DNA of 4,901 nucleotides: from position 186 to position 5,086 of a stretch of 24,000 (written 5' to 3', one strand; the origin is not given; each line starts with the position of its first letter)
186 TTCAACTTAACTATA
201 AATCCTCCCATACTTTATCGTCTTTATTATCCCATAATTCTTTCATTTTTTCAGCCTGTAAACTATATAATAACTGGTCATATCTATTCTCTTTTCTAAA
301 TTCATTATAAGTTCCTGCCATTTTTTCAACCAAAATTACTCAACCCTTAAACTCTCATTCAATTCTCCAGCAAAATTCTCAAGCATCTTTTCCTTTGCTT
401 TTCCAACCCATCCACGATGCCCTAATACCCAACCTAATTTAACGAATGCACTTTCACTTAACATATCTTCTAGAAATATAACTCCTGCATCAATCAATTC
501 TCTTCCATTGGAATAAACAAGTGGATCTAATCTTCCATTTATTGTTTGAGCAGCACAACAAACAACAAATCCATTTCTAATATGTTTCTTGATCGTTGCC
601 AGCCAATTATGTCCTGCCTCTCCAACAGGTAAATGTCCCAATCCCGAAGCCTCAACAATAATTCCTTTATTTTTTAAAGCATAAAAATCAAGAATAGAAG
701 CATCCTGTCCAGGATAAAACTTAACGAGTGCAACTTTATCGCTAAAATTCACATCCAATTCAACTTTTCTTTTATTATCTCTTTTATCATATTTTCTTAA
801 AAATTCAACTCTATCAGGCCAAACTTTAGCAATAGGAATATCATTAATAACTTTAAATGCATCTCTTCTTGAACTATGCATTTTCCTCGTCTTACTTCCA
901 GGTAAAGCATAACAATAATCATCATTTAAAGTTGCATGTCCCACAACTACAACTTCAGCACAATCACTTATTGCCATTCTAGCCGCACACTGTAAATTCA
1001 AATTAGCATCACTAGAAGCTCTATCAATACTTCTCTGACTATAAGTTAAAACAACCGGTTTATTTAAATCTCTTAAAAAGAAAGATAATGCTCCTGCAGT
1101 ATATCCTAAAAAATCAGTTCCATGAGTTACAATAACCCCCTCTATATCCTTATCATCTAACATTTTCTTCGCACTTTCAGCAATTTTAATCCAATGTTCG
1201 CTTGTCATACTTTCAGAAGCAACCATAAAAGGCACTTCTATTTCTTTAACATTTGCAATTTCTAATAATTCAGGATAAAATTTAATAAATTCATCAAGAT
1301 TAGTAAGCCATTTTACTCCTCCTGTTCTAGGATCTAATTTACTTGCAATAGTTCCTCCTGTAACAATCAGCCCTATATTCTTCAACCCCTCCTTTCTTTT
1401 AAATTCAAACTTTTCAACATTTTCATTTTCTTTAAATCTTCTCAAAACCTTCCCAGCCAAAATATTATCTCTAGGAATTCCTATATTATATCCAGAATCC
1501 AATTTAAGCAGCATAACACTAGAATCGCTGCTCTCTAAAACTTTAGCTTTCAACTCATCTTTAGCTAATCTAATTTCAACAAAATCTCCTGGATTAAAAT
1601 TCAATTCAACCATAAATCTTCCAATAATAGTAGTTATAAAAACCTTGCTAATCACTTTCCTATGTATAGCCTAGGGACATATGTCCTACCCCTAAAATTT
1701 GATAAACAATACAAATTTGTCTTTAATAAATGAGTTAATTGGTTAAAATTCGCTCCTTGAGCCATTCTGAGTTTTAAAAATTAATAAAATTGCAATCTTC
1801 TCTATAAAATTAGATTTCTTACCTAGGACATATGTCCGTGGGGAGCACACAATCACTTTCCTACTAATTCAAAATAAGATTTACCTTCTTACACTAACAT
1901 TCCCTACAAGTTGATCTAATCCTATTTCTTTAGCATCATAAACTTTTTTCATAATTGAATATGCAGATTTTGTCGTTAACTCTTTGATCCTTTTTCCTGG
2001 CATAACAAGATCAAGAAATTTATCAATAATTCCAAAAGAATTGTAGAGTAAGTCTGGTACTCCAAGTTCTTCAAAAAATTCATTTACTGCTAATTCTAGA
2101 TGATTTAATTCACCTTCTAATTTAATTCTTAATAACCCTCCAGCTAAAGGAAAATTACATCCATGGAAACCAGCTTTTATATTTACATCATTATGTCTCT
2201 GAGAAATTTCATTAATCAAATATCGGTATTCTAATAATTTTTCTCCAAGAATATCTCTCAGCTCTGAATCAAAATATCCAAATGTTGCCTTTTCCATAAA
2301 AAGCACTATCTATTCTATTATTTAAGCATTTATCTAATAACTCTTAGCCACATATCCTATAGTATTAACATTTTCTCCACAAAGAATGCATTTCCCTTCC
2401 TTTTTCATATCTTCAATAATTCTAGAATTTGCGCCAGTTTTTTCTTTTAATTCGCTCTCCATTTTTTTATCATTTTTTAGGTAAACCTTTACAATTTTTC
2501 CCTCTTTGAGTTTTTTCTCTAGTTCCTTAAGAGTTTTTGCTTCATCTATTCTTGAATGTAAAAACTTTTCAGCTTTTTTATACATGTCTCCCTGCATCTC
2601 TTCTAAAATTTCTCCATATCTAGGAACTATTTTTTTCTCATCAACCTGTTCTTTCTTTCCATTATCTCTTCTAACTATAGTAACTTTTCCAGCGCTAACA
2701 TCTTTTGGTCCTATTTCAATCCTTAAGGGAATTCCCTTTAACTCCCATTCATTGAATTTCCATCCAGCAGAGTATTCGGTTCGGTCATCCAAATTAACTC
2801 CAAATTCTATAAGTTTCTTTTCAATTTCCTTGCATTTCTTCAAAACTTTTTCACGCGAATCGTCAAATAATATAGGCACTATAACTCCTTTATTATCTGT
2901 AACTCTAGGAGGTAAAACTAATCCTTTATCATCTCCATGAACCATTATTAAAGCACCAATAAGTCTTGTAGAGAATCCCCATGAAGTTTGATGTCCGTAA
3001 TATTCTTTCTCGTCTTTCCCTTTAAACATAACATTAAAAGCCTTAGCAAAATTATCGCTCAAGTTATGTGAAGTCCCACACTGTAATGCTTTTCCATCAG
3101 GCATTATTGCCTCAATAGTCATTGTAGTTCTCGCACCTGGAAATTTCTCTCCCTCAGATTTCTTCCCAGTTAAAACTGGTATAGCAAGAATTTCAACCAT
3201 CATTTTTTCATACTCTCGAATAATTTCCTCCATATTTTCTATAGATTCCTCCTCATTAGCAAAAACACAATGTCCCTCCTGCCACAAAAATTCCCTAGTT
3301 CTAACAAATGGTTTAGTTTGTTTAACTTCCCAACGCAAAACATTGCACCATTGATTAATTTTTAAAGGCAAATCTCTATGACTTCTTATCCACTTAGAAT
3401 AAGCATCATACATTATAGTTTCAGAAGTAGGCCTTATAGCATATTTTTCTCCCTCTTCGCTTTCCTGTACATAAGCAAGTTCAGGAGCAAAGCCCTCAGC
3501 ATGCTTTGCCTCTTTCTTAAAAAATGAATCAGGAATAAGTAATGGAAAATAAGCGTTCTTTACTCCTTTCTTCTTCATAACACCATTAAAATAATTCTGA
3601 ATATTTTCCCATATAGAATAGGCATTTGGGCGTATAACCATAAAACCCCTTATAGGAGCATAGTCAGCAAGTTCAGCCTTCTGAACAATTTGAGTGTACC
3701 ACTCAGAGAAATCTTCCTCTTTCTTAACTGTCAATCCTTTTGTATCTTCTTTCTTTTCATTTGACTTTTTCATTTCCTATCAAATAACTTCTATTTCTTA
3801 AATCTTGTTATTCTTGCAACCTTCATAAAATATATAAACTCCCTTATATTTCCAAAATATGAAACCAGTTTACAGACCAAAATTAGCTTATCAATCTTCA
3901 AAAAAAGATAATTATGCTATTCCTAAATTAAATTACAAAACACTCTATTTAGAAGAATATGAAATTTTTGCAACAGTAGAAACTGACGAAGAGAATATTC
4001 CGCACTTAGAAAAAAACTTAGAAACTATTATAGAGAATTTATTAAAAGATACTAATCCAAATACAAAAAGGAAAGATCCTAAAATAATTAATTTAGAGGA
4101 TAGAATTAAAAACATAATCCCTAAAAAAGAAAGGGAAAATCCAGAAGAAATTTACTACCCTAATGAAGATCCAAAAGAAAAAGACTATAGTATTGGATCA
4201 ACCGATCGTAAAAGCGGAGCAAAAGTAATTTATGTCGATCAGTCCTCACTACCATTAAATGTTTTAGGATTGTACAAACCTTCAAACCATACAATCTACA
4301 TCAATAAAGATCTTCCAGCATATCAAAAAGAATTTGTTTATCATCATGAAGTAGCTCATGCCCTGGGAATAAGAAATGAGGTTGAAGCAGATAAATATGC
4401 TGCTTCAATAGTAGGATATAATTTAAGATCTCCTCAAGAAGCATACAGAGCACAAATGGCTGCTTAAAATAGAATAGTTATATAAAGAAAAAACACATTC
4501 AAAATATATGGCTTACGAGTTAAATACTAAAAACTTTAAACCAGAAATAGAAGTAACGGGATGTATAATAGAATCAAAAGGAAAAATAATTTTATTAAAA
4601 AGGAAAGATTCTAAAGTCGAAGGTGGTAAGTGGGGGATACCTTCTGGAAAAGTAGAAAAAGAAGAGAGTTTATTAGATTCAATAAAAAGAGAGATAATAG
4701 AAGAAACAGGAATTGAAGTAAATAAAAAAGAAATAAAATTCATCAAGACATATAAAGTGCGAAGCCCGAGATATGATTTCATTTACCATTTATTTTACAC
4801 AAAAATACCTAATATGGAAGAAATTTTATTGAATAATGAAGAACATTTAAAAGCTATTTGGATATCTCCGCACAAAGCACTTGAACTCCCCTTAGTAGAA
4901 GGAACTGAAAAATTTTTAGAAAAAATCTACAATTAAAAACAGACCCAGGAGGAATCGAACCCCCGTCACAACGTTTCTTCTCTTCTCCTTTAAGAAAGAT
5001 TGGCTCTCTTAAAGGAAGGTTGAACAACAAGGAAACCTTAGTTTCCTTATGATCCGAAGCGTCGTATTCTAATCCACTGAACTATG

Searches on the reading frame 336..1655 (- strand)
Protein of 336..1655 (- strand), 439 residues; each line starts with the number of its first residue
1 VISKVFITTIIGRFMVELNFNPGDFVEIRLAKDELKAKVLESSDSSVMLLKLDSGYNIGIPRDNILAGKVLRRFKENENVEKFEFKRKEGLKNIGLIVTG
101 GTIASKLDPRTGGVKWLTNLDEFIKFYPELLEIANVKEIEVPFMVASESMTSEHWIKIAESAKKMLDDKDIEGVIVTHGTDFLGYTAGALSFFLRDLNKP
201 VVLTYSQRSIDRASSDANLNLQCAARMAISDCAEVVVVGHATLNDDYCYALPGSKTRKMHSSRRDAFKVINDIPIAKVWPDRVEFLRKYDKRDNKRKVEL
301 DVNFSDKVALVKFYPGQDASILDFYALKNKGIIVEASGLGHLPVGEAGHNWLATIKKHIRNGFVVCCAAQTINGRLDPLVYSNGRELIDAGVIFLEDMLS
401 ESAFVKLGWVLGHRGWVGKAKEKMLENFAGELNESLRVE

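Call 5: search_protein_families(library=pfam, proteins=[window:336-1655:-], max_evalue=0.01)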
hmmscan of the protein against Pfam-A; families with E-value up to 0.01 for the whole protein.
window:336-1655:- (439 aa): 3 families
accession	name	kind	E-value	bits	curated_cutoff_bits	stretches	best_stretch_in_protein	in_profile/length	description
PF00710.25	Asparaginase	-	2.1e-48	164.9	22.5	1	94-288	2-190/193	Asparaginase, N-terminal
PF17763.6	Asparaginase_C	-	6.5e-20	71.6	34.6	1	307-413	1-103/114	Glutaminase/Asparaginase C-terminal domain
PF18195.6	GatD_N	-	1.8e-08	34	25.7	1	20-65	1-49/54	GatD N-terminal domain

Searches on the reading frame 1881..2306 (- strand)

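Call 5: search_protein_families(library=pfam, proteins=[window:1881-2306:-], max_evalue=0.01)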
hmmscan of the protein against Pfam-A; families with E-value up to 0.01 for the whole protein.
window:1881-2306:- (141 aa): 0 families

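Call 23: search_protein_families(library=pfam, proteins=[window:1881-2306:-], max_evalue=1)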
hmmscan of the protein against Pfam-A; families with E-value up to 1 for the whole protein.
window:1881-2306:- (141 aa): 1 family
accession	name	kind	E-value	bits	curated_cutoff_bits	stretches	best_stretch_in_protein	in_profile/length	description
PF10655.14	DUF2482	-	0.15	13.1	25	1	14-37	9-32/97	Hypothetical protein of unknown function (DUF2482)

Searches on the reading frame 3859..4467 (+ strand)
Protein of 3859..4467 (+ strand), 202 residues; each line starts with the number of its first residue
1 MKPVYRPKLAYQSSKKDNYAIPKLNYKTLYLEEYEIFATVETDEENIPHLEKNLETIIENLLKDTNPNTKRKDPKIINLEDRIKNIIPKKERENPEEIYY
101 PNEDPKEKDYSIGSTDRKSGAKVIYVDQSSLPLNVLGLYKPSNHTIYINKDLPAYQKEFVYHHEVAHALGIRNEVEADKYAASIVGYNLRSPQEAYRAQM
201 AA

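Call 5: search_protein_families(library=pfam, proteins=[window:3859-4467:+], max_evalue=0.01)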
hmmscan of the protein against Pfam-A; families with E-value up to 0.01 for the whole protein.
window:3859-4467:+ (202 aa): 3 families
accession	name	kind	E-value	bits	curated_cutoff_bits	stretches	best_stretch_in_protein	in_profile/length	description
PF12725.13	DUF3810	-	2.6e-10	40.6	28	1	51-201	101-233/311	Protein of unknown function (DUF3810)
PF06114.19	Peptidase_M78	-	0.00056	20.1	22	1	139-170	24-55/123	IrrE N-terminal-like domain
PF20573.4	DUF6782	-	0.0095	15.7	27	0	134-179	67-112/241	Putative metallopeptidase family (DUF6782)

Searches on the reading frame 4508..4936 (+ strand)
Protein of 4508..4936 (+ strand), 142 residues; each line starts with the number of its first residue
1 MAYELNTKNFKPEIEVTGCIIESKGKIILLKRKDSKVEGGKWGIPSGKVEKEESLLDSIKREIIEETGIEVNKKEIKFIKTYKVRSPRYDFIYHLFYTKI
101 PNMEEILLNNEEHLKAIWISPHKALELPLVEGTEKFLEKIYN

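Call 5: search_protein_families(library=pfam, proteins=[window:4508-4936:+], max_evalue=0.01)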
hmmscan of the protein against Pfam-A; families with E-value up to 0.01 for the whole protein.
window:4508-4936:+ (142 aa): 3 families
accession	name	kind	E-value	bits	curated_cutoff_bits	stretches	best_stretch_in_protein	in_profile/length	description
PF00293.34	NUDIX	-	4.3e-18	66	21.1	1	15-139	5-133/134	NUDIX domain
PF14815.12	NUDIX_4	-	4.6e-10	39.7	35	1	18-139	3-113/113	NUDIX domain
PF22327.2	Nudt16-like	-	0.0003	21.2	27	1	40-106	33-100/161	U8 snoRNA-decapping enzyme-like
